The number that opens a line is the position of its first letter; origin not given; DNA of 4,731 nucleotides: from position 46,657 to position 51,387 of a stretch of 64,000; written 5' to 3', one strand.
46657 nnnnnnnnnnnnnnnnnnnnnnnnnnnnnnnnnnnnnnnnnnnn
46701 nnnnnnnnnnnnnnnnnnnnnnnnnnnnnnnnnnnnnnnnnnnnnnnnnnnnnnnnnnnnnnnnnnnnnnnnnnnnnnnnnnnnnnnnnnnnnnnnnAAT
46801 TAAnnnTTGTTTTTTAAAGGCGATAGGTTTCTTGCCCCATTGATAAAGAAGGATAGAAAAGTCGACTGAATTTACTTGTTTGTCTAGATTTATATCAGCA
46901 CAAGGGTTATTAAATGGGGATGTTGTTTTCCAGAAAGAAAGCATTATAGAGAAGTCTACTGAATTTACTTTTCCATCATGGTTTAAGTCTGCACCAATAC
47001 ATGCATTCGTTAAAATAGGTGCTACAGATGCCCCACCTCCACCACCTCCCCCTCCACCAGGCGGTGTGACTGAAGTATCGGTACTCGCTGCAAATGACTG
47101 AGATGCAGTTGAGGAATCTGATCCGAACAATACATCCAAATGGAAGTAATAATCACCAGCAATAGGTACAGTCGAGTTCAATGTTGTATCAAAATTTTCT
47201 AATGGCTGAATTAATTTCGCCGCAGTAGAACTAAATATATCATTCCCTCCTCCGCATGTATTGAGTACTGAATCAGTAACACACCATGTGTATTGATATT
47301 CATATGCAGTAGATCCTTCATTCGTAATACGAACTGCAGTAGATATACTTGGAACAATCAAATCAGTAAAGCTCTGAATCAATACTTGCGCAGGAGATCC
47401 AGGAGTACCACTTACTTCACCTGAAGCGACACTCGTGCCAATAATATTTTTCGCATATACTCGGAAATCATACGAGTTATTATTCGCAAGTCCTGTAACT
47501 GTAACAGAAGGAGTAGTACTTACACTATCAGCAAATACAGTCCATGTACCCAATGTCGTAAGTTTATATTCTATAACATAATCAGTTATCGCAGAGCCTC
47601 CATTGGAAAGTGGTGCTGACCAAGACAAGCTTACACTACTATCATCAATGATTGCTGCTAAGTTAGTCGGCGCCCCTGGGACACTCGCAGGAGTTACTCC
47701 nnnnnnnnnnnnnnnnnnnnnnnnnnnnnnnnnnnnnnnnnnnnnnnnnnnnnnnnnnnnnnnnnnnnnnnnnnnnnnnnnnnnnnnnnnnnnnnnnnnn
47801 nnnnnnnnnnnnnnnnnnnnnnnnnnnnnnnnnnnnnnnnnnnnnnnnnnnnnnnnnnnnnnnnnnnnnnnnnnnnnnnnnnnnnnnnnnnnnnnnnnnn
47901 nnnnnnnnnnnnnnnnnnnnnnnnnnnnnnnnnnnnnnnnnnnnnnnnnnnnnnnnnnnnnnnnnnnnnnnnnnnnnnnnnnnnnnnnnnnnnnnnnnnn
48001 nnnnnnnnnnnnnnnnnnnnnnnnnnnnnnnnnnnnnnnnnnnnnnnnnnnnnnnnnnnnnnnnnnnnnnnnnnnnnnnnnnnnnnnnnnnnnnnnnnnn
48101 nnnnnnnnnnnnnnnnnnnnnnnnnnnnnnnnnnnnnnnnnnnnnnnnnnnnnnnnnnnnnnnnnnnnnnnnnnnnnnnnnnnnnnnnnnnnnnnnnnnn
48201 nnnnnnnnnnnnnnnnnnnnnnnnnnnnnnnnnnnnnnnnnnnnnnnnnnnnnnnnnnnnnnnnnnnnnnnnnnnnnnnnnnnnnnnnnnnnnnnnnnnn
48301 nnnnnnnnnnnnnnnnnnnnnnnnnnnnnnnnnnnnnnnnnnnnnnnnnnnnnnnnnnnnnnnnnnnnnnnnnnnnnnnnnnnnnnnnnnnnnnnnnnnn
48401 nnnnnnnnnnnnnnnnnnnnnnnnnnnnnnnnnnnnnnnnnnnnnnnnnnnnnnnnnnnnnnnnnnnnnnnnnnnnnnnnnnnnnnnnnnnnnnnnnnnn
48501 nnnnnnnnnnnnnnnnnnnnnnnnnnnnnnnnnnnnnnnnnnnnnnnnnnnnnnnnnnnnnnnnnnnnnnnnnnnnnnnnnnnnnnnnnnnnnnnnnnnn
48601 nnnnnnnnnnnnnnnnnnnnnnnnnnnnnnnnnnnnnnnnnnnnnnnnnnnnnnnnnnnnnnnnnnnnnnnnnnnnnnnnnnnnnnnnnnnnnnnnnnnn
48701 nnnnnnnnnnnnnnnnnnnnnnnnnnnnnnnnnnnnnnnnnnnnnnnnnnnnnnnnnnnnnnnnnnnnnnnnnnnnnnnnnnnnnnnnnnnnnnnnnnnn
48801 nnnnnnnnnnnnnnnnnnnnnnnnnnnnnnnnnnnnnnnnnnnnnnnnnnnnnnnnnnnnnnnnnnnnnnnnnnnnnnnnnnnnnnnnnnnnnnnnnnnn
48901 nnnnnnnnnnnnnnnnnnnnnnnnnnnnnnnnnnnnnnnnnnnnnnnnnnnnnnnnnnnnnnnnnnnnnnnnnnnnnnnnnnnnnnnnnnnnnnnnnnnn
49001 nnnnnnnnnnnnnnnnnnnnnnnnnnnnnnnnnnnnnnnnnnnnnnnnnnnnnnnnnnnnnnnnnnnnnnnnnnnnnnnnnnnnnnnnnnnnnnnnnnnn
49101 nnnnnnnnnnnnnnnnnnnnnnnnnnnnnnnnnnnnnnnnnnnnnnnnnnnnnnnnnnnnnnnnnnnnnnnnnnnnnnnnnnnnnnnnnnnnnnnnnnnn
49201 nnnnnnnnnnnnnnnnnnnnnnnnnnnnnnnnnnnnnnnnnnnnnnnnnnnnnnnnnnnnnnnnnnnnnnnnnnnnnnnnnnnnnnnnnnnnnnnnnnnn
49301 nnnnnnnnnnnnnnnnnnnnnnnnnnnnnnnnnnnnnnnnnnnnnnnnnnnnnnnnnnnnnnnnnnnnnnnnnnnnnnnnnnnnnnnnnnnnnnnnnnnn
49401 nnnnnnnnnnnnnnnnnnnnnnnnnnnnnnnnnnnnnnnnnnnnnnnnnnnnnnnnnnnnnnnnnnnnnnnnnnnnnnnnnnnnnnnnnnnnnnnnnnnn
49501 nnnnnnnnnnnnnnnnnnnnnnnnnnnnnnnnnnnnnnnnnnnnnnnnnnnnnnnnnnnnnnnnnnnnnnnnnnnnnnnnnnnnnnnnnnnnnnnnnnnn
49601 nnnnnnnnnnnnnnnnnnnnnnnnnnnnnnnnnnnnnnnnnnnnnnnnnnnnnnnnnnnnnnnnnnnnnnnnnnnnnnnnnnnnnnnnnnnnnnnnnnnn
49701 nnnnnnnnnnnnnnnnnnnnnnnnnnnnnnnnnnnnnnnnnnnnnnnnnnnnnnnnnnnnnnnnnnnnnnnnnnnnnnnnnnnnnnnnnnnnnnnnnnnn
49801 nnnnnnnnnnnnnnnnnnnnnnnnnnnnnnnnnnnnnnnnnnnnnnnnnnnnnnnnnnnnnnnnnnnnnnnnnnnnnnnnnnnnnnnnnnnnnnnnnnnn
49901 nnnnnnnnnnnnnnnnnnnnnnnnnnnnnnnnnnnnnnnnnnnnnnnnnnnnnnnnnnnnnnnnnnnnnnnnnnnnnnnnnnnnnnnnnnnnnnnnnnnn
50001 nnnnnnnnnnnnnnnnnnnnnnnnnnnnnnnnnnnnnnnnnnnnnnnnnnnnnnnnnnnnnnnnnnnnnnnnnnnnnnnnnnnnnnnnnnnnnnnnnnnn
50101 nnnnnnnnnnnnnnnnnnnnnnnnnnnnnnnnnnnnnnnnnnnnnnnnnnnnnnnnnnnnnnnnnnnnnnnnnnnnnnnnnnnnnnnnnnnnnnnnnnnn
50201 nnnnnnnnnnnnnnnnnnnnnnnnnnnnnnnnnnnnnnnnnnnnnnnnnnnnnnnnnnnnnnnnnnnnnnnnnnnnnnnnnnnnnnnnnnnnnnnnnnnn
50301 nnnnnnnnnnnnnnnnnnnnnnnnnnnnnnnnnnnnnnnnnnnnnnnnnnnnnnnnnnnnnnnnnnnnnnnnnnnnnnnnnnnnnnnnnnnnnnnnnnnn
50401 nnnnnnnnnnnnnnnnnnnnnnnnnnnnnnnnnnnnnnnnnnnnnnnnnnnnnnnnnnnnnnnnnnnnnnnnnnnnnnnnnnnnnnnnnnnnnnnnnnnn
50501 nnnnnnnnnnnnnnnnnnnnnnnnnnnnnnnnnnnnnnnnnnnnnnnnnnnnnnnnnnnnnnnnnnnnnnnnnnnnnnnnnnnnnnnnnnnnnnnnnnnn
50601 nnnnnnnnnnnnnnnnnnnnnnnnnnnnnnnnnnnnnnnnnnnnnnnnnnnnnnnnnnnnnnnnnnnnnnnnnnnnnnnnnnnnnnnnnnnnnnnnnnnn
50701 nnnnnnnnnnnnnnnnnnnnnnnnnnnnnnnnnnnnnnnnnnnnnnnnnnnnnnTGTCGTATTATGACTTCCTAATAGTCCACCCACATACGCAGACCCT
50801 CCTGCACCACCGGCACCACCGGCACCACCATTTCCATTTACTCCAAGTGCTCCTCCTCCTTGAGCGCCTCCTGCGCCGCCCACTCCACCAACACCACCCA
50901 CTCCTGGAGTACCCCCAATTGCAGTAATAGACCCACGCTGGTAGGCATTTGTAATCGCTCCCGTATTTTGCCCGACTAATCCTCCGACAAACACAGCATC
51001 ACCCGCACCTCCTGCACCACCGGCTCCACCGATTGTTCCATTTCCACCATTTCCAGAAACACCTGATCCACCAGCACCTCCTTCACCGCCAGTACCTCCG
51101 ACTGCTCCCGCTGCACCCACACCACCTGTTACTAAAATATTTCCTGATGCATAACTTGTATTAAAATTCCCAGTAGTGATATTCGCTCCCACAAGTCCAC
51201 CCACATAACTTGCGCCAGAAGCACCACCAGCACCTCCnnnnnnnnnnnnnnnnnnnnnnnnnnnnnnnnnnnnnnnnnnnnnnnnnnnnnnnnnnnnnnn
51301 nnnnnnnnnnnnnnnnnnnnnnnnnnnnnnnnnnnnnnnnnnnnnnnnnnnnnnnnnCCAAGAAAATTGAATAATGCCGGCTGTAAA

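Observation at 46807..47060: C-terminal dockerin preceded by a Gly9 hinge on the giant protein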

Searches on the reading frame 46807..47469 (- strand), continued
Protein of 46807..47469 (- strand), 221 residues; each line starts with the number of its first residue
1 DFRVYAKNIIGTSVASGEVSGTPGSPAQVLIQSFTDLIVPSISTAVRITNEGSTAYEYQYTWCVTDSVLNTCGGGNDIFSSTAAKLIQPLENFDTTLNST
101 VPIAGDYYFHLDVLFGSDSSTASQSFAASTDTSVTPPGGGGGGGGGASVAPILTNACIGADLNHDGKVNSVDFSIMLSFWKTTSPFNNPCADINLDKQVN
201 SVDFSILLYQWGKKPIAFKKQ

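Call 66: search_protein_representatives(protein=window:46807-47409:-)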
Query: 201 residues. Proteins with E-value up to 0.001 (for the whole library): 1822; up to 1e-10: 314; up to 1e-30: 103. The best 150 are listed.
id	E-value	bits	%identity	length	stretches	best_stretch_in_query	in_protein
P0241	1.4e-85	302.6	74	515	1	2-199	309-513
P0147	8.9e-72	257.5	66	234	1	1-200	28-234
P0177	1.3e-69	250.5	59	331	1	2-199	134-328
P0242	7.2e-68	244.7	63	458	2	2-123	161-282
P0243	6.1e-65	235.2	61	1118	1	4-194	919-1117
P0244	1.5e-63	230.6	61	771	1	2-200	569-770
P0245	2.1e-60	220.4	61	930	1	4-193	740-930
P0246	4.7e-60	219.2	58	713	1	2-198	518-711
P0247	1.1e-58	214.8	58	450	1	5-193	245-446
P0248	1.1e-58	214.8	57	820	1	3-200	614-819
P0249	1.1e-58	214.7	56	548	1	3-198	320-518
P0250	1.4e-58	214.4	55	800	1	3-192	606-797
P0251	2.6e-58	213.5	56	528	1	3-193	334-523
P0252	3.8e-58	213.0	59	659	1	4-193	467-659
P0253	4.6e-58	212.7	56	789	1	4-196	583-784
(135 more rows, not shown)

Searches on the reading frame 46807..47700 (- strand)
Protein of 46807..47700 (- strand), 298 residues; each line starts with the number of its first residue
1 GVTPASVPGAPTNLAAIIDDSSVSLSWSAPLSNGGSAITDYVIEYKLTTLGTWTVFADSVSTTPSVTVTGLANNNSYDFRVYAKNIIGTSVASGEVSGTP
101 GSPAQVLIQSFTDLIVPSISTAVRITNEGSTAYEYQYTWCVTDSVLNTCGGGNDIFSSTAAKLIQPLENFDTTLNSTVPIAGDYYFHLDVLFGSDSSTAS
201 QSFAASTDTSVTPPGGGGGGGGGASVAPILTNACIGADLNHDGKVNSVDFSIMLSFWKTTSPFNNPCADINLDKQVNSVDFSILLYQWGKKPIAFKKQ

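Call 6: search_protein_families(library=pfam, proteins=[window:46807-47700:-], max_evalue=1)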
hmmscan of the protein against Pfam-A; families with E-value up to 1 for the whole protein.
window:46807-47700:- (298 aa): 6 families
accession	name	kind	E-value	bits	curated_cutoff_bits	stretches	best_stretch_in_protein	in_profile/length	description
PF00041.27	fn3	-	2.9e-13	50.2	25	1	10-97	2-82/84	Fibronectin type III domain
PF00404.24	Dockerin_1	-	3.7e-08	33.9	22.9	1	238-284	3-52/57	Dockerin type I domain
PF25059.1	FN3_DSCAM-DSCAML_C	-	4.5e-08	33.8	39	1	22-96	5-77/89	DSCAM/DSCAML C-terminal Fn3-like domain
PF16656.11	Pur_ac_phosph_N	-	0.0042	18.1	30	1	19-86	11-83/93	Purple acid Phosphatase, N-terminal domain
PF21605.3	CRLF2-like_D2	-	0.11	13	27.3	1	8-85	1-71/94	Cytokine receptor-like factor 2-like, D2 domain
PF01108.23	Tissue_fac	-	0.12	12.7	27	1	8-84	22-99/107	Tissue factor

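Call 7: search_protein_families(library=ncbifam, proteins=[window:46807-47700:-], max_evalue=1)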
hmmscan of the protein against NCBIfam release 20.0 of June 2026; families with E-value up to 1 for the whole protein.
window:46807-47700:- (298 aa): 3 families
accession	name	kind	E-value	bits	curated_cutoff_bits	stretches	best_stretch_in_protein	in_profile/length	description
NF049990.1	CellobisidaseCelK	equivalog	0.00029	19.1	1700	1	233-284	826-878/889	cellulose 1,4-beta-cellobiosidase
NF045522.1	MXAN_2561_fam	equivalog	0.0037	16.8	150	1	8-100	169-258/304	MXAN_2561 family MXYO-CTERM-anchored protein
NF041540.1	dockerin_GC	domain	0.014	15.8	29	1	237-288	3-63/67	GC-type dockerin domain-anchored protein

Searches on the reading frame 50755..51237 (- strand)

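Call 50: search_protein_families(library=pfam, proteins=[window:50755-51237:-], max_evalue=10)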
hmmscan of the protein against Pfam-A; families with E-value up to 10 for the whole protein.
window:50755-51237:- (161 aa): 1 family
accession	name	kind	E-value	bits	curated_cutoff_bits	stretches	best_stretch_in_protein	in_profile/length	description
PF07581.17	Glug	-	0.00035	21.2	20.5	2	8-34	1-27/28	The GLUG motif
